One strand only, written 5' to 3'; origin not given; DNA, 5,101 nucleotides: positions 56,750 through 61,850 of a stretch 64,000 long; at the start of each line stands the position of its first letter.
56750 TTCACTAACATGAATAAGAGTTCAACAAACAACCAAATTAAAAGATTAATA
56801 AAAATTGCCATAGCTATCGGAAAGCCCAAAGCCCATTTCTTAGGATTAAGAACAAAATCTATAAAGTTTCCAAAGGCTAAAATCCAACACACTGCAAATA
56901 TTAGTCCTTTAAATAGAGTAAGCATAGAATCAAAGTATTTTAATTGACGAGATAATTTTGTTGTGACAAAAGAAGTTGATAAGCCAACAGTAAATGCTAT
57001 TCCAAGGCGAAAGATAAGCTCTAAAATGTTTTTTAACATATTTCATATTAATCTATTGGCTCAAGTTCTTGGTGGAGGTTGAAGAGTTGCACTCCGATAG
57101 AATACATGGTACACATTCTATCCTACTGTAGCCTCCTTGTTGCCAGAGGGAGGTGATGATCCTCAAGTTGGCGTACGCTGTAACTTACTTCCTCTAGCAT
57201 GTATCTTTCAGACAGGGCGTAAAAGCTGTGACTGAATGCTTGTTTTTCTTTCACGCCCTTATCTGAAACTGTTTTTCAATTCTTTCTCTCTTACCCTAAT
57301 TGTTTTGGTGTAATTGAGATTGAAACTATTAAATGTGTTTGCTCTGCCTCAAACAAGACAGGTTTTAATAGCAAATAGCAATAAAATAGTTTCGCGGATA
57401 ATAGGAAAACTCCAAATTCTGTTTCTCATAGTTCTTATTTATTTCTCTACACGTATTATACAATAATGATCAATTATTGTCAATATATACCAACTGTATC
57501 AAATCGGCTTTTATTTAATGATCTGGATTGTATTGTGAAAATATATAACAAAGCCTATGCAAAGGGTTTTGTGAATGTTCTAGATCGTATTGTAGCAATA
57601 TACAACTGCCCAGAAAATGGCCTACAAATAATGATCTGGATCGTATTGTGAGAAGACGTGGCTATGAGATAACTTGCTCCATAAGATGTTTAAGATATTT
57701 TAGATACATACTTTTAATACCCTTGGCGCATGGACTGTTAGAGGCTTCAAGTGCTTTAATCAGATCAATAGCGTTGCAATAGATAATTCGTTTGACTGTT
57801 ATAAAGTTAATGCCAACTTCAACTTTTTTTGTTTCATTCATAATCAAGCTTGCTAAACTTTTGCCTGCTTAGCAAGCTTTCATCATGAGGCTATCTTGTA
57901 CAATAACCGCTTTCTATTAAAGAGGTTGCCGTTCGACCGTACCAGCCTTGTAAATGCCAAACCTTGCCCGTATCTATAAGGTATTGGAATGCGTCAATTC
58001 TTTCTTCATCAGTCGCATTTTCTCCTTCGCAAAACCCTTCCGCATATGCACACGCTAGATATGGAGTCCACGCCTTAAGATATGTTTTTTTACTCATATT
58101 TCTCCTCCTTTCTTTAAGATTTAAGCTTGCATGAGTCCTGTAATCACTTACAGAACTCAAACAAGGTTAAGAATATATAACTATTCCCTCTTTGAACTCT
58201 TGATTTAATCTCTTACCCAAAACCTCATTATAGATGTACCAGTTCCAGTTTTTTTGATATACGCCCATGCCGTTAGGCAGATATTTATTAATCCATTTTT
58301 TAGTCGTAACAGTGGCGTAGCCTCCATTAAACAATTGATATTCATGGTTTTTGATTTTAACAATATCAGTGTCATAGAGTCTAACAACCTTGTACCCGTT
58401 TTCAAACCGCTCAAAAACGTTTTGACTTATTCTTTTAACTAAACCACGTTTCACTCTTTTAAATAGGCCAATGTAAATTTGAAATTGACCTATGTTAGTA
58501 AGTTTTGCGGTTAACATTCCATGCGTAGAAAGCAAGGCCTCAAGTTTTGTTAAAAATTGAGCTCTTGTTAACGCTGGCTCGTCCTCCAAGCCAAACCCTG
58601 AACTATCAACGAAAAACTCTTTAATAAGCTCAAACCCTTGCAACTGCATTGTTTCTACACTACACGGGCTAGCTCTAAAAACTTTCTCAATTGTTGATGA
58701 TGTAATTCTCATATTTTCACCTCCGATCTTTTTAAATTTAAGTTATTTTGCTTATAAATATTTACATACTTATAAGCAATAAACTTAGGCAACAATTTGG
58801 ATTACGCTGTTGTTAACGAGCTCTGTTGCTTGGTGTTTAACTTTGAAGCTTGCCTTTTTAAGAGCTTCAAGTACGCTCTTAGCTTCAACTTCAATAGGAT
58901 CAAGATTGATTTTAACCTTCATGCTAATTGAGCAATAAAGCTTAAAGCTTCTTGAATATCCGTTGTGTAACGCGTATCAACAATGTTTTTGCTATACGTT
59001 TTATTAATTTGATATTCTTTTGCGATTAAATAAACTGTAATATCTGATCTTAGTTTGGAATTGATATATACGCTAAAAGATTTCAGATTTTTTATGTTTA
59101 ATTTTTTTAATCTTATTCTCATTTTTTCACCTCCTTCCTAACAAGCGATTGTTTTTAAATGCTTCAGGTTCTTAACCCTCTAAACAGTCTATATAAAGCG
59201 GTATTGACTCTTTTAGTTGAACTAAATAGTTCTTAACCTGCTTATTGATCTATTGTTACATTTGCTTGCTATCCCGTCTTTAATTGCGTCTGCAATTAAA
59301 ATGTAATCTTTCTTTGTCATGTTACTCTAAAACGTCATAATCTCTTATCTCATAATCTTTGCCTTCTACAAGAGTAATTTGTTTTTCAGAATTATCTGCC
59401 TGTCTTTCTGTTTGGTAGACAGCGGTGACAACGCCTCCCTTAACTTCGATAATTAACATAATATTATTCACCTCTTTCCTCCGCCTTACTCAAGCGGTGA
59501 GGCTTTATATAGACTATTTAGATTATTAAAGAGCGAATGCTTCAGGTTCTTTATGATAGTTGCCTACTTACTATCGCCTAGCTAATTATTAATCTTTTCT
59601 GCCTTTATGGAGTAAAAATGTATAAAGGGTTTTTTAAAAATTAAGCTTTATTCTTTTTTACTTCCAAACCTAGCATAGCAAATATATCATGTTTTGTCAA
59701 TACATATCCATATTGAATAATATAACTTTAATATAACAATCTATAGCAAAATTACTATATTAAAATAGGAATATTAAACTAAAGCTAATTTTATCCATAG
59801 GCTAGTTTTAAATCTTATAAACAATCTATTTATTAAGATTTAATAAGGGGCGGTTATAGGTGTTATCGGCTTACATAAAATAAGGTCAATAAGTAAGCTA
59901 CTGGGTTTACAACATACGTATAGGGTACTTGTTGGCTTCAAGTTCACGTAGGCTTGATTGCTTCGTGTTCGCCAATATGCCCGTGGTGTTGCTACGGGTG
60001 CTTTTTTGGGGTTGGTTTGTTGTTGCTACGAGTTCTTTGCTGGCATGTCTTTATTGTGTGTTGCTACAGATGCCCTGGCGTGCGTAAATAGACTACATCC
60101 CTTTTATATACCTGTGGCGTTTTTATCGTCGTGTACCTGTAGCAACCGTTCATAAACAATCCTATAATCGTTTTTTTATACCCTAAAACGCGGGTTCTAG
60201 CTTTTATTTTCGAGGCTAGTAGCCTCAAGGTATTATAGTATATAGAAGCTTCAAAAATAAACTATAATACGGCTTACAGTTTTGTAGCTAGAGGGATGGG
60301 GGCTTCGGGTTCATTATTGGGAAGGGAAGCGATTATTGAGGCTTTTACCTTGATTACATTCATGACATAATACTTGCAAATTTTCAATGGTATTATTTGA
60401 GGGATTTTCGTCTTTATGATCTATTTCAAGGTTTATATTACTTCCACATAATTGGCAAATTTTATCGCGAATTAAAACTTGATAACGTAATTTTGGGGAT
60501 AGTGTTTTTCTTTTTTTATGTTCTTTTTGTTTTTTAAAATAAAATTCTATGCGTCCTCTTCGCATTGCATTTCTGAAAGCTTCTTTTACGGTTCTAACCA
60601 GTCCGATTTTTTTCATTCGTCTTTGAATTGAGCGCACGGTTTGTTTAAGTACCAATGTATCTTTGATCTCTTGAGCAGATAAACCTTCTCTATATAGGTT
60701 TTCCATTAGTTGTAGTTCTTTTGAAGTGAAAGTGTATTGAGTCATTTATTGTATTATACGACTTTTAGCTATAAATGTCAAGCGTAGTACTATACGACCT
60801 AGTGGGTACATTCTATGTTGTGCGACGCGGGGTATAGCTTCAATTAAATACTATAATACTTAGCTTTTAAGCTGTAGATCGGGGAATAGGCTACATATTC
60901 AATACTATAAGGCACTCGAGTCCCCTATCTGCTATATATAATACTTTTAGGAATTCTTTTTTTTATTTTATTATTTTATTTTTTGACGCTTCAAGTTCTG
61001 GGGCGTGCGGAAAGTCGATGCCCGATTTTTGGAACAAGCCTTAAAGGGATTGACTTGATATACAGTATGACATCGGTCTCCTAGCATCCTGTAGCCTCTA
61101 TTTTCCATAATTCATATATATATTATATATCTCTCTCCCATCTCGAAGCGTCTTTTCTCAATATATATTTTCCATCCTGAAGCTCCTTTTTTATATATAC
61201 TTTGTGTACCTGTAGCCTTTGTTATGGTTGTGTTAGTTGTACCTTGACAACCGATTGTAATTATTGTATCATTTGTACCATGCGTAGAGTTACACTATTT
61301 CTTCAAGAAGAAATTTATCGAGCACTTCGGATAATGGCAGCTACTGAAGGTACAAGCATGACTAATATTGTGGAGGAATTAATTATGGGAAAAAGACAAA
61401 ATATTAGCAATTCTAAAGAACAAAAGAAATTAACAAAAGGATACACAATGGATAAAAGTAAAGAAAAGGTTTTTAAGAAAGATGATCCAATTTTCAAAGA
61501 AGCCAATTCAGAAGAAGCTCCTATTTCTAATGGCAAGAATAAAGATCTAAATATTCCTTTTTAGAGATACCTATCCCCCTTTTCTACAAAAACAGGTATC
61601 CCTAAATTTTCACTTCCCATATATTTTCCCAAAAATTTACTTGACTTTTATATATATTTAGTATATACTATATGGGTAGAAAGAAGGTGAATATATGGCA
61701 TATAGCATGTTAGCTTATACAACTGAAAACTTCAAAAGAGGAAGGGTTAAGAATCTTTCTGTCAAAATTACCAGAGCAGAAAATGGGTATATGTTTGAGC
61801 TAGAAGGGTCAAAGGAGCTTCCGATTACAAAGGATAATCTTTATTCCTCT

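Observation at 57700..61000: Candidate replication origin (AT-rich DUE plus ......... iterons) and a recurring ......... motif family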

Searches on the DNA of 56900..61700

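Call 30: search_rna_families(source=window, start=56900, end=61700, threshold=evalue, max_evalue=5)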
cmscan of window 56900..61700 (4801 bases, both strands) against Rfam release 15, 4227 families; matches with E-value up to 5: 5.
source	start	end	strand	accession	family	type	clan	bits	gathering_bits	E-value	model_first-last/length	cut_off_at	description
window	59597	59678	+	RF03894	mir-5736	Gene; miRNA;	-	23.4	90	0.42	1-80/80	no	mir-5736 microRNA precursor family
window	58722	58802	-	RF01694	Bacteroides-1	Gene; sRNA;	-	21.4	43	2.6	1-82/82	no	Bacteroides-1 RNA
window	58812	58849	-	RF01335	CRISPR-DR22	Gene; CRISPR;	-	18.3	50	3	1-36/36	no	CRISPR RNA direct repeat element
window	58110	58179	-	RF03707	mir-1892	Gene; miRNA;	-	18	86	4.5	1-80/80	no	mir-1892 microRNA precursor family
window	58603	58644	-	RF01346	CRISPR-DR36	Gene; CRISPR;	-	17.4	38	2.6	1-36/36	no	CRISPR RNA direct repeat element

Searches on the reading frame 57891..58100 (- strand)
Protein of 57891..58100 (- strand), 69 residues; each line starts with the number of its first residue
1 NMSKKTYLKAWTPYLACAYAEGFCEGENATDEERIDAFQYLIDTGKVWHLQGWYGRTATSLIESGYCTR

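Call 13: search_protein_families(library=pfam, proteins=[window:57891-58100:-], max_evalue=0.01)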
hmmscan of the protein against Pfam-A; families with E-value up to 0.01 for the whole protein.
window:57891-58100:- (69 aa): 1 family
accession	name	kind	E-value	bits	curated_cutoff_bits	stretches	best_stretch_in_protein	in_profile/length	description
PF24192.1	DUF7417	-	1.2e-10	41.4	27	1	27-69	17-59/75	Domain of unknown function (DUF7417)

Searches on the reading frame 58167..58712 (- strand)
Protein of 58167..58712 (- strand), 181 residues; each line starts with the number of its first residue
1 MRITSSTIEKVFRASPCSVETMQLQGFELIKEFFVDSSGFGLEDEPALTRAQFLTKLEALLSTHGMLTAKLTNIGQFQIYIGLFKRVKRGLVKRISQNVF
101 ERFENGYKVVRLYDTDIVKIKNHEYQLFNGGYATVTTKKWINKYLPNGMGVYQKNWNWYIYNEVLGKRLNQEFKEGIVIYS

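Call 13: search_protein_families(library=pfam, proteins=[window:58167-58712:-], max_evalue=0.01)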
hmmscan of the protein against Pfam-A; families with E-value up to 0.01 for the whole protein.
window:58167-58712:- (181 aa): 1 family
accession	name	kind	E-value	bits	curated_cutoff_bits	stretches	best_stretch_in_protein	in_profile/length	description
PF23790.1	Kyano_Gp96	-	4.9e-12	46.4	27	1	99-179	25-109/110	Kyanoviridae Gp96 protein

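Call 18: find_related_loci(query=window:58167-58712:-, collection=viral_contigs, flank=8000)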
Query window:58167-58712:- (181 aa) in viral_contigs; peptide patterns used: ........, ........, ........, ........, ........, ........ (x = any residue, [..] = any of these).
7 stretches matched a pattern; 2 encode a relative of the query (tblastn E <= 1e-3); 2 distinct loci.
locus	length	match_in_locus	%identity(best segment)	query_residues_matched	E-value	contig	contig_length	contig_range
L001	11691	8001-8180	48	25-90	2e-15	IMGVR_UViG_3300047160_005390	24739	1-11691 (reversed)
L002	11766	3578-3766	38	97-160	5e-6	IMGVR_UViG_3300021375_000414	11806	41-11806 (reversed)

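Call 20: find_encoding_contigs(protein=window:58167-58712:-, flank=10000, max_places=10)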
Protein window:58167-58712:- (181 aa): no gene with exactly this product is on record in the collection.

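Call 25: find_related_loci(query=window:58167-58712:-, collection=metagenome_contigs, flank=10000)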
Query window:58167-58712:- (181 aa) in metagenome_contigs; peptide patterns used: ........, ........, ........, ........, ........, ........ (x = any residue, [..] = any of these).
142 stretches matched a pattern; 12 encode a relative of the query (tblastn E <= 1e-3); 12 distinct loci.
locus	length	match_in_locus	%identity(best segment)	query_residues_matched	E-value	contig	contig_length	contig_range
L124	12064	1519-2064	43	1-181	3e-45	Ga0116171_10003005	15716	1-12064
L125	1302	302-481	48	25-90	4e-15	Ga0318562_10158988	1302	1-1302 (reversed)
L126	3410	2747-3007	31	71-160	3e-7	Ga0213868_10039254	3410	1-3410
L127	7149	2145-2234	59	129-160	2e-6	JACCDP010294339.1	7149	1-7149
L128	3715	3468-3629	43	106-160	2e-6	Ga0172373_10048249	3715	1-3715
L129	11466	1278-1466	38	97-160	2e-5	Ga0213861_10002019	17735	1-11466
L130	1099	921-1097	41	105-160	1e-5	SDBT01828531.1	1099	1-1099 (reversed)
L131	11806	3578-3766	38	97-160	2e-5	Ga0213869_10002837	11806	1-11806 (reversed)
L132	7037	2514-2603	53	129-160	2e-5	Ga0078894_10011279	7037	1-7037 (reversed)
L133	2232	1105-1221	44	129-163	3e-5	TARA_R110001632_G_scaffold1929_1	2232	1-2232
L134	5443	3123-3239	44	129-163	3e-5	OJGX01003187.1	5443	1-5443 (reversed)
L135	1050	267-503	33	104-177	6e-5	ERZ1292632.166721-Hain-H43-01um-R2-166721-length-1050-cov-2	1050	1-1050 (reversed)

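Call 44: find_homologous_proteins(query=window:58167-58712:-, max_evalue=0.00001)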
Query window:58167-58712:- (181 aa): 29 proteins with E <= 0.00001 among 116 candidates.
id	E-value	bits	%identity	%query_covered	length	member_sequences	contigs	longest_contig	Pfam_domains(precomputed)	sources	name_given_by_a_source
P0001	4.9e-116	403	100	100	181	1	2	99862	PF23790.2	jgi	-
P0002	8.4e-62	226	59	99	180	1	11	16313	PF23790.2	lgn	-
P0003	1.3e-55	206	57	90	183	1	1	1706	PF23790.2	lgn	-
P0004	2.8e-55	205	56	98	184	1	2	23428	PF23790.2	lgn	-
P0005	2.9e-54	202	55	95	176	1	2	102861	PF23790.2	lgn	-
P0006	2.3e-52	195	58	90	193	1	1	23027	-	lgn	-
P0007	1.7e-51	192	54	99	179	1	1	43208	PF23790.2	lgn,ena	-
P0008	3.8e-51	191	55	90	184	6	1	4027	PF23790.2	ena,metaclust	metaclust:\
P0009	5.0e-51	191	58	86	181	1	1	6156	-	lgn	-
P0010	2.5e-50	189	52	88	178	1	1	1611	PF23790.2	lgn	-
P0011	3.6e-50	188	51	99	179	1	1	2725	PF23790.2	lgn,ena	-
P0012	1.1e-48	183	49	99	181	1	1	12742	PF23790.2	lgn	-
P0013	1.5e-46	176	54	88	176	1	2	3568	PF23790.2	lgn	-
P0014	4.8e-46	175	48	99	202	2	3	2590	PF23790.2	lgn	-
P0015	1.2e-45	173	52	88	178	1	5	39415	PF23790.2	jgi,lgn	jgi:hypothetical protein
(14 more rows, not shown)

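Call 45: find_encoding_contigs(protein=P0001, flank=10000, max_places=5)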
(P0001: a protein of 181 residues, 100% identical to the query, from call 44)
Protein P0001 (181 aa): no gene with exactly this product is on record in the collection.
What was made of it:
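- Tried and rejected: The source contig itself could not be retrieved (calls 20, 45).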

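Call 46: find_encoding_contigs(protein=P0005, flank=10000, max_places=4)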
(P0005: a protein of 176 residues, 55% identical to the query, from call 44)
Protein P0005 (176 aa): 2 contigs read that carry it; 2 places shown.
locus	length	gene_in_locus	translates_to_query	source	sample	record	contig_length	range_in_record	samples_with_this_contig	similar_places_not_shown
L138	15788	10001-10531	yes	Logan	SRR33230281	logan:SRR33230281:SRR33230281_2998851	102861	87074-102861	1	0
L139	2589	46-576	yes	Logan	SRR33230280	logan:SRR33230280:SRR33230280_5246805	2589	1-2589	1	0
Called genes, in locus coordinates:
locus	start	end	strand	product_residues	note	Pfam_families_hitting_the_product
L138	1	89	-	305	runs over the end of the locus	-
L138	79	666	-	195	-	-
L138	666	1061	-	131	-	-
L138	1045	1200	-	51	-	-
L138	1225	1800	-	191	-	PF02945:Endonuclease_7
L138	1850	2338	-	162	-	PF00145:DNA_methylase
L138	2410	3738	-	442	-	PF00145:DNA_methylase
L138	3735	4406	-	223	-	-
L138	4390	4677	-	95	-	-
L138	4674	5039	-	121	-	-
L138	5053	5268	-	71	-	-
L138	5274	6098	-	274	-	PF14572:Pribosyl_synth (weak)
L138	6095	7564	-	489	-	PF18127:NAMPT_N, PF04095:NAPRTase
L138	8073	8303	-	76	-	-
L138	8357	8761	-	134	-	-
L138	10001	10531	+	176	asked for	PF23790:Kyano_Gp96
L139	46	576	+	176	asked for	PF23790:Kyano_Gp96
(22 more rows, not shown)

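Call 47: find_encoding_contigs(protein=P0002, flank=10000, max_places=4)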
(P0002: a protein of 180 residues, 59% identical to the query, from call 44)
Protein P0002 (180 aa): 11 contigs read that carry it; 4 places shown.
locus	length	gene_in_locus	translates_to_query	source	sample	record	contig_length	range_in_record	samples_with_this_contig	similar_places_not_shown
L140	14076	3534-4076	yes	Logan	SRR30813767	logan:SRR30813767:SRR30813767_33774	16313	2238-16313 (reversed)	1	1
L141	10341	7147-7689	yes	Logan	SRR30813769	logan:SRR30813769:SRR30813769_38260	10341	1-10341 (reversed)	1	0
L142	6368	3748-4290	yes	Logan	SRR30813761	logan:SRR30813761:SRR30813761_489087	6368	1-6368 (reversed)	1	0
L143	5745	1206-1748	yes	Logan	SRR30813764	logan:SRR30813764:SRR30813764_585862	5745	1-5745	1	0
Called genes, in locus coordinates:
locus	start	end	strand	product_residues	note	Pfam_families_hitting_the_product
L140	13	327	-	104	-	-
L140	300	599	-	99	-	-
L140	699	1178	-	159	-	PF00782:DSPc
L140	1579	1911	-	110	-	-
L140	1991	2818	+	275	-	-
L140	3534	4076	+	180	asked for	PF23790:Kyano_Gp96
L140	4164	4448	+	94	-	-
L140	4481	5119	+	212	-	-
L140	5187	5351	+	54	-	-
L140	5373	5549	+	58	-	-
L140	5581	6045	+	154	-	-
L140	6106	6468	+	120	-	-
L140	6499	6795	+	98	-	-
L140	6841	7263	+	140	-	PF05443:ROS_MUCR (faint)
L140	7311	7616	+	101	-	-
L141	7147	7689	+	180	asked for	PF23790:Kyano_Gp96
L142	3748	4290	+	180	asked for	PF23790:Kyano_Gp96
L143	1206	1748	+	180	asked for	PF23790:Kyano_Gp96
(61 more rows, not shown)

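Call 51: find_encoding_contigs(protein=P0004, flank=10000, max_places=2)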
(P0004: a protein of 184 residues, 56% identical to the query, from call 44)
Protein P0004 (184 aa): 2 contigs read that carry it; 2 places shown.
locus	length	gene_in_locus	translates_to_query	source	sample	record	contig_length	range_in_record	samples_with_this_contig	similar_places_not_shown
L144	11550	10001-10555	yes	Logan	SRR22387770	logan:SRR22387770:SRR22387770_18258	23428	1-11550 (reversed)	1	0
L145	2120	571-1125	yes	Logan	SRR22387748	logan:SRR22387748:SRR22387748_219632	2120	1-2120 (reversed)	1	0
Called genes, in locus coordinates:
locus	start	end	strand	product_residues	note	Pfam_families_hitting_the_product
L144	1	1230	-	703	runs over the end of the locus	PF23899:SU10_portal (faint)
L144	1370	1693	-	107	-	-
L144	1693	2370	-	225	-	-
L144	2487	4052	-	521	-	-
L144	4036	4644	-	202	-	-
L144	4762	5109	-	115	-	-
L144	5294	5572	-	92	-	-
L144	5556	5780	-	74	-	-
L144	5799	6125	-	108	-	-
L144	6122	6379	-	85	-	-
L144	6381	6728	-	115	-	-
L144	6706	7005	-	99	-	-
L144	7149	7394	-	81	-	-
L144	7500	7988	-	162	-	PF00782:DSPc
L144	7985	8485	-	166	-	PF00188:CAP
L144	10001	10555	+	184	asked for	PF23790:Kyano_Gp96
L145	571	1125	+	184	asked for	PF23790:Kyano_Gp96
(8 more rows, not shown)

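Call 52: find_encoding_contigs(protein=P0006, flank=10000, max_places=2)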
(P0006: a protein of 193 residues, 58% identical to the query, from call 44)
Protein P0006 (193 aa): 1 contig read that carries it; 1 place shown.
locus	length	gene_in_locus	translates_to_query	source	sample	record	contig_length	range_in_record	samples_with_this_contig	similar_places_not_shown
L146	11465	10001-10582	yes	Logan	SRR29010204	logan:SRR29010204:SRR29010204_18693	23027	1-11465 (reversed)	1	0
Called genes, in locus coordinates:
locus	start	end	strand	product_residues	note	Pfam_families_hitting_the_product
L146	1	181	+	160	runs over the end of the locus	-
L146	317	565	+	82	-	-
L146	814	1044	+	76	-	-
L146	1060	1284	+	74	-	PF24729:Acb2_Tad1_hairpin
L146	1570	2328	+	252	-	-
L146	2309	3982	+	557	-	PF09250:Prim-Pol, PF03796:DnaB_C, PF06745:ATPase, PF13481:AAA_25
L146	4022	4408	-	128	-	-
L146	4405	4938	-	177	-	-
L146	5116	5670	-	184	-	-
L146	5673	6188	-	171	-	-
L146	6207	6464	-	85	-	-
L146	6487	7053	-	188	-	-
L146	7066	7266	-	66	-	-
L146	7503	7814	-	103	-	-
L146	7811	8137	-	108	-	-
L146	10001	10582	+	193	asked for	-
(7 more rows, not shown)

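Call 53: find_encoding_contigs(protein=P0007, flank=10000, max_places=2)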
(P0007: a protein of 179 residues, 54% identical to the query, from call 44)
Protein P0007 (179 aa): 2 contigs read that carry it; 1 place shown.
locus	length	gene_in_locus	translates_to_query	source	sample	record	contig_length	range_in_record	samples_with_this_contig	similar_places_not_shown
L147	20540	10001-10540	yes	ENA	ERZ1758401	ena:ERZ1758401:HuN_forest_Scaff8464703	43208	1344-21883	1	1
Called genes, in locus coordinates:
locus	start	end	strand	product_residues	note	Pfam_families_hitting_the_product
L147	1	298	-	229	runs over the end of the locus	-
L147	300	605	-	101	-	-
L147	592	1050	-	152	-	-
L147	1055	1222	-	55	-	-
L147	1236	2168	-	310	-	-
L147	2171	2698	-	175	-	-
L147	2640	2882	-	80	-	-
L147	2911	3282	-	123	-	-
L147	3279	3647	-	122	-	-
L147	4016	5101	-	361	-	-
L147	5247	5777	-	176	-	PF00188:CAP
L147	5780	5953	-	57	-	-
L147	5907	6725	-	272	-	-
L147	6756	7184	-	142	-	-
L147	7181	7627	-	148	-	PF20194:DUF6557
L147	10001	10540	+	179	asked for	PF23790:Kyano_Gp96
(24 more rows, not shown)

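Call 54: find_encoding_contigs(protein=P0015, flank=10000, max_places=2)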
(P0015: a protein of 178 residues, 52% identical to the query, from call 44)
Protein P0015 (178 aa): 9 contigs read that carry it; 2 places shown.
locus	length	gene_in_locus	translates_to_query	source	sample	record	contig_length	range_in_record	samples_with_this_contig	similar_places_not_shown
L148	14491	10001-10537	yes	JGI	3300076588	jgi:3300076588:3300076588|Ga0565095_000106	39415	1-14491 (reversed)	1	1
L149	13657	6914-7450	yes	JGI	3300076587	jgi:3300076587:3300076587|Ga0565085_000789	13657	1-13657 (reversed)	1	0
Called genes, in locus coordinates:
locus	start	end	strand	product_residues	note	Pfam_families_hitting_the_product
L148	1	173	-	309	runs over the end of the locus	-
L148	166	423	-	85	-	-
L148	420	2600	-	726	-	PF16510:P22_portal, PF23899:SU10_portal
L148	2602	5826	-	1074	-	PF14890:Intein_splicing (faint), PF05203:Hom_end_hint (faint), PF14528:LAGLIDADG_3 (faint)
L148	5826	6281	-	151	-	-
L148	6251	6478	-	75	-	-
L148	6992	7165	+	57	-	-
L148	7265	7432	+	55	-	-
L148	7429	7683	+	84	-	-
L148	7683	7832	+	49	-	-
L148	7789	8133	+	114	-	PF05866:RusA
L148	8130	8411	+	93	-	-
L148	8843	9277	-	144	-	PF03592:Terminase_2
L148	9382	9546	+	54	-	-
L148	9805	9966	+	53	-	-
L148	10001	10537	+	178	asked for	PF23790:Kyano_Gp96 (weak)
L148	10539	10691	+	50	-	-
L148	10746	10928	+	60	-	-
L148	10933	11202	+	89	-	-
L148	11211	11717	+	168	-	-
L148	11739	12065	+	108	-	-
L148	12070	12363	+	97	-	-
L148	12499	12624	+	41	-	-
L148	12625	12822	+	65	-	-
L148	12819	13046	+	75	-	-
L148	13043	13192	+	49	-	PF02796:HTH_7, PF13384:HTH_23, PF13518:HTH_28 (weak)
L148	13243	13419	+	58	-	-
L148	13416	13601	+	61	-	-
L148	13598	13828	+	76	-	-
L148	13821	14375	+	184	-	PF08804:gp32 (weak)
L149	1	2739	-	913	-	?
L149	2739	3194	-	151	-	-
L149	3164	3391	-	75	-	-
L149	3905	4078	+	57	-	-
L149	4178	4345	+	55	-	-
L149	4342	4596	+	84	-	-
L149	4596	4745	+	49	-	-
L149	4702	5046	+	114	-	PF05866:RusA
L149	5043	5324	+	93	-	-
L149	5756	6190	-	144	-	PF03592:Terminase_2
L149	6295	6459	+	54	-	-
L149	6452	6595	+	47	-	-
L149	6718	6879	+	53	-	-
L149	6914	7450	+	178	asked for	PF23790:Kyano_Gp96 (weak)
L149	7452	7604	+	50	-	-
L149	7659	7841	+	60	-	-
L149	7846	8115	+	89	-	-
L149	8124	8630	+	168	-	-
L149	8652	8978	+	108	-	-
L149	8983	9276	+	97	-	-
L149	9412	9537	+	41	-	-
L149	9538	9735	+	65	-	-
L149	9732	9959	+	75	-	-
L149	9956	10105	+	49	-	PF02796:HTH_7, PF13384:HTH_23, PF13518:HTH_28 (weak)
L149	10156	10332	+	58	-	-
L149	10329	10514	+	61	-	-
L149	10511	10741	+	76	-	-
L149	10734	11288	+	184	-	PF08804:gp32 (weak)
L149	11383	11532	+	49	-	-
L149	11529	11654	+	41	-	-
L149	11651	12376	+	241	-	PF24703:DUF7666 (weak)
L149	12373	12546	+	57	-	-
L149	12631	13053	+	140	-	PF11645:PDDEXK_5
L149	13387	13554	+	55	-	-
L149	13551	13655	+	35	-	?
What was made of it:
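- In relatives L148 and L149 the small terminase gene sits at this divergence point (call 54).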
